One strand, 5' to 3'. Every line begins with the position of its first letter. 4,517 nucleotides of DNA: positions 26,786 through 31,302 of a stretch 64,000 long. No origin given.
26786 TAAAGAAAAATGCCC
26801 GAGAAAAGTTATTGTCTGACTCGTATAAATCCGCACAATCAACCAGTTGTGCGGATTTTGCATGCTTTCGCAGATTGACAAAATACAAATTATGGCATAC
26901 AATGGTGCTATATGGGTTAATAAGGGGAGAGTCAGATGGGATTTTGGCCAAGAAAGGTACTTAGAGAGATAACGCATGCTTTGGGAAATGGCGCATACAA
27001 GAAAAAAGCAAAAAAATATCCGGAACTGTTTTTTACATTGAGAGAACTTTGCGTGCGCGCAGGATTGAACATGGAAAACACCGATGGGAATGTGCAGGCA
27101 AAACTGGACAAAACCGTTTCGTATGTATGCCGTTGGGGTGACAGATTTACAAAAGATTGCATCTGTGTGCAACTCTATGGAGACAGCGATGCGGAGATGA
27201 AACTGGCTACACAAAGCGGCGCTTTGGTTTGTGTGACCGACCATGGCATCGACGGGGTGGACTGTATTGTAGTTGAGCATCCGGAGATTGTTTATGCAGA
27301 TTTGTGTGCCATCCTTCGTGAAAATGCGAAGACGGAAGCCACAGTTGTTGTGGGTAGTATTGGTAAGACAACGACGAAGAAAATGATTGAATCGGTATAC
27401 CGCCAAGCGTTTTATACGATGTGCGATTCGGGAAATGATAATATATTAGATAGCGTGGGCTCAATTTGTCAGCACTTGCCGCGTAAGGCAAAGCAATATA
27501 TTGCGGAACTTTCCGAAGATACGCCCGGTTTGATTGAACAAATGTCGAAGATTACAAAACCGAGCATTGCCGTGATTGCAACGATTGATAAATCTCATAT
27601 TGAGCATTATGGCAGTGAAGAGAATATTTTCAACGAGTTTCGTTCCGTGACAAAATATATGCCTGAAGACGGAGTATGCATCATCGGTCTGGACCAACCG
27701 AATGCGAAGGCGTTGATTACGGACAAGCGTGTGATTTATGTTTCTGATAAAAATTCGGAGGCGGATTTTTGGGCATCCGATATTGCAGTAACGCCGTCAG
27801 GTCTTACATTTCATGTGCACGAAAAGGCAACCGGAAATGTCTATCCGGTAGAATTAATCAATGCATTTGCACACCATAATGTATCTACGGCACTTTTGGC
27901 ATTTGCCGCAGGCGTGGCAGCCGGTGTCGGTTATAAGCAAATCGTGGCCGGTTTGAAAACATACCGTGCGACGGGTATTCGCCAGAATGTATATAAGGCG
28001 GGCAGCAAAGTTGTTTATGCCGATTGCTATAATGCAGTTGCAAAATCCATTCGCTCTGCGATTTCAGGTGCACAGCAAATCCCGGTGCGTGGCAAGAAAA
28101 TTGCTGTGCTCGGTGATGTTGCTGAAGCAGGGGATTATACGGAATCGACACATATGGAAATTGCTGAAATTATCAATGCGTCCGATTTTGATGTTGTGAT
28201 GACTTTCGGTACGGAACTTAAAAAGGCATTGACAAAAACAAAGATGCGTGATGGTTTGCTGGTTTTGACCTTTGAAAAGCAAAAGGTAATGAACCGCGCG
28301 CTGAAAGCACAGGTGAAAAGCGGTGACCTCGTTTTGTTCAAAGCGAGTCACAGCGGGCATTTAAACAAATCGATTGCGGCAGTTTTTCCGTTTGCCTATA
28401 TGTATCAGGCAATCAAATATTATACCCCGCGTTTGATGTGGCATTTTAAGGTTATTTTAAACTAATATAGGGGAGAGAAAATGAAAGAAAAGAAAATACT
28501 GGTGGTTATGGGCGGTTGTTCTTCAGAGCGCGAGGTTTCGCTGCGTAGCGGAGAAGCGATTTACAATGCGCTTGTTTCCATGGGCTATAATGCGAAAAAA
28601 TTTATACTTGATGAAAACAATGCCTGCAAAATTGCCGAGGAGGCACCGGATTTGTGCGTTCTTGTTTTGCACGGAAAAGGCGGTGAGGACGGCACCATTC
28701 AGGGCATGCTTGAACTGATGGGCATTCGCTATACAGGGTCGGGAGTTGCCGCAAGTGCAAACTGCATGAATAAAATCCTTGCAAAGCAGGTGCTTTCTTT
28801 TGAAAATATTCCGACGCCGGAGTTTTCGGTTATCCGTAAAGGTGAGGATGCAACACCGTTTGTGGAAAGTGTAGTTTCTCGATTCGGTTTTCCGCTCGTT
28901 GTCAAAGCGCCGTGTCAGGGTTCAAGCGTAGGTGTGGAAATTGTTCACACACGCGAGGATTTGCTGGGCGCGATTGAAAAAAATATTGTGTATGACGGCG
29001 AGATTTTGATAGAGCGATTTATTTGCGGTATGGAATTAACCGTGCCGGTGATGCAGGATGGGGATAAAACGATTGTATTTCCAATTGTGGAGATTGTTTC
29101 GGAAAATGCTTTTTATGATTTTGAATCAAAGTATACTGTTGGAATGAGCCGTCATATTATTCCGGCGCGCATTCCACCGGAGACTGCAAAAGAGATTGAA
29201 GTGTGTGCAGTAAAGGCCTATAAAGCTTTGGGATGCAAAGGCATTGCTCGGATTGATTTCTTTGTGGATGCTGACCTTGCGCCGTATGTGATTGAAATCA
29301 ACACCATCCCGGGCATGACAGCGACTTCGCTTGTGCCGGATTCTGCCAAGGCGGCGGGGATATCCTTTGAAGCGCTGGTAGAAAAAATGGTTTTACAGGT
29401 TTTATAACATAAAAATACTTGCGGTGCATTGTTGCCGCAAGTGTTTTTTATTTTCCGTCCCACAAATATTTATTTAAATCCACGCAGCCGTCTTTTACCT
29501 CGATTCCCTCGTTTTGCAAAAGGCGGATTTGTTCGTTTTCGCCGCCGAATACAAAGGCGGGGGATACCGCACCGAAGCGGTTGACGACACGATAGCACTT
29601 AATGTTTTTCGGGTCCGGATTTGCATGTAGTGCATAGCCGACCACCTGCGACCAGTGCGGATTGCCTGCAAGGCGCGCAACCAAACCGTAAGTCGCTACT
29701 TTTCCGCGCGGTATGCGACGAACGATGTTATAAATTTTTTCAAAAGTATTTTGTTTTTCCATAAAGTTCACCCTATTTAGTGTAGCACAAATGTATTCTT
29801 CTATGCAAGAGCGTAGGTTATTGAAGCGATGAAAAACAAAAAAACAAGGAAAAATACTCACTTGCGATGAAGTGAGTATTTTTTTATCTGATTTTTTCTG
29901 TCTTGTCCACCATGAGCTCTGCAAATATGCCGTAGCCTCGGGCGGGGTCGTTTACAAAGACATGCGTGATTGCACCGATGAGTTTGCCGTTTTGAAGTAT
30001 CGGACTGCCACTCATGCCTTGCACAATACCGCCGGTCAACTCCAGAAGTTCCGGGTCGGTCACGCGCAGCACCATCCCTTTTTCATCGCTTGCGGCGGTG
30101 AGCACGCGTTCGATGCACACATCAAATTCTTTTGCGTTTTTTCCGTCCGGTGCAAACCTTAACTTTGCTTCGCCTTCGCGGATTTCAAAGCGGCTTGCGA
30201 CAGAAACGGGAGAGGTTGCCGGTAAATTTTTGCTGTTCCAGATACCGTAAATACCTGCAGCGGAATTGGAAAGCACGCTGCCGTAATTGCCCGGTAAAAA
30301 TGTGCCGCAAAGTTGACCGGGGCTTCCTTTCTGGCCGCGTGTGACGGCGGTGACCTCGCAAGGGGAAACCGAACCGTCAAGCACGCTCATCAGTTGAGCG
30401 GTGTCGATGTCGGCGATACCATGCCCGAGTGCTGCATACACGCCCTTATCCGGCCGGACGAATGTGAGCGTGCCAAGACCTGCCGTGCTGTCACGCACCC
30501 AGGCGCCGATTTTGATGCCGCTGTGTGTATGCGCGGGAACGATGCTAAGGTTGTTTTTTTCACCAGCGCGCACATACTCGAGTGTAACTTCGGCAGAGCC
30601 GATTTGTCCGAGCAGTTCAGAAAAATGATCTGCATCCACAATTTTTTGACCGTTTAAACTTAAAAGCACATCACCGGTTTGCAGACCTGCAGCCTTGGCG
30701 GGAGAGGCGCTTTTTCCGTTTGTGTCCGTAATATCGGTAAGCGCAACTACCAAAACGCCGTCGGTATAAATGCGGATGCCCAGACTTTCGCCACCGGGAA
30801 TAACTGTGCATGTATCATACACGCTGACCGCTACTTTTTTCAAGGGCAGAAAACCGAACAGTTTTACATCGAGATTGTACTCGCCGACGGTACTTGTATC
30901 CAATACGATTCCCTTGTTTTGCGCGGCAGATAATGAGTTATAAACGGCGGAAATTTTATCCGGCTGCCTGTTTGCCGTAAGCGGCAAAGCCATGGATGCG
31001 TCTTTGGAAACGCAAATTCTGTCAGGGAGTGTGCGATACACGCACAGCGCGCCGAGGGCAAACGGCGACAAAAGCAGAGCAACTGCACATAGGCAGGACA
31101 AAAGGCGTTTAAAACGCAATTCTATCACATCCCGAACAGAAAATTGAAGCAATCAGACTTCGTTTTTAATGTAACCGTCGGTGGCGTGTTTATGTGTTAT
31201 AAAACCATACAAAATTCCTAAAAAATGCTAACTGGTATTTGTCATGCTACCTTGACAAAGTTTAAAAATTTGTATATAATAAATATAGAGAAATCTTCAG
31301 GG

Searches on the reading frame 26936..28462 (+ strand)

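Call 73: search_protein_families(library=pfam, proteins=[window:26936-28462:+], max_evalue=0.00001)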
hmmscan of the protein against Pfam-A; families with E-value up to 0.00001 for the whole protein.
window:26936-28462:+ (509 aa): 2 families
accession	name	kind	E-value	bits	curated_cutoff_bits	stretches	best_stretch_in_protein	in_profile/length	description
PF08245.18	Mur_ligase_M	-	4.7e-27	95.7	24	1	138-325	1-199/200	Mur ligase middle domain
PF02875.26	Mur_ligase_C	-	2.7e-12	48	28.4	1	353-471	6-126/127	Mur ligase, glutamate ligase domain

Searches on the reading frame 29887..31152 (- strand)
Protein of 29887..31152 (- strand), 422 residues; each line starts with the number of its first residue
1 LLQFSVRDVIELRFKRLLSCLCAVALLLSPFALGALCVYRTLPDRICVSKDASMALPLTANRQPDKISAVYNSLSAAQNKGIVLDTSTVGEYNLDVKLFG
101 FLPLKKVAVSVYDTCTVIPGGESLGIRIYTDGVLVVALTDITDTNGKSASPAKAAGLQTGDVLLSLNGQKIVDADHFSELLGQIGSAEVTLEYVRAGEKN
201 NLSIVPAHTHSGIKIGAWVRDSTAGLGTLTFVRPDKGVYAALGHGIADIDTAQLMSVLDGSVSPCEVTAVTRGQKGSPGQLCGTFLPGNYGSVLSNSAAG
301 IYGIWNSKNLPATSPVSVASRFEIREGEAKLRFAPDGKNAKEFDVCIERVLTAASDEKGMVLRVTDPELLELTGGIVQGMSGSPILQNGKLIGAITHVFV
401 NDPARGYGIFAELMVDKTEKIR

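Call 73: search_protein_families(library=pfam, proteins=[window:29887-31152:-], max_evalue=0.00001)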
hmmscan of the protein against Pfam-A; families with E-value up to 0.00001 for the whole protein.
window:29887-31152:- (422 aa): 3 families
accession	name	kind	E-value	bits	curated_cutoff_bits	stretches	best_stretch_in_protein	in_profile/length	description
PF05580.18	Peptidase_S55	-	1.9e-75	253.9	25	1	213-415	3-210/210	SpoIVB peptidase S55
PF17820.7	PDZ_6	-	1e-10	41.6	27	1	145-195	4-54/54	PDZ domain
PF13180.12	PDZ_2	-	1.6e-07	32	27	1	147-204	20-78/80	PDZ domain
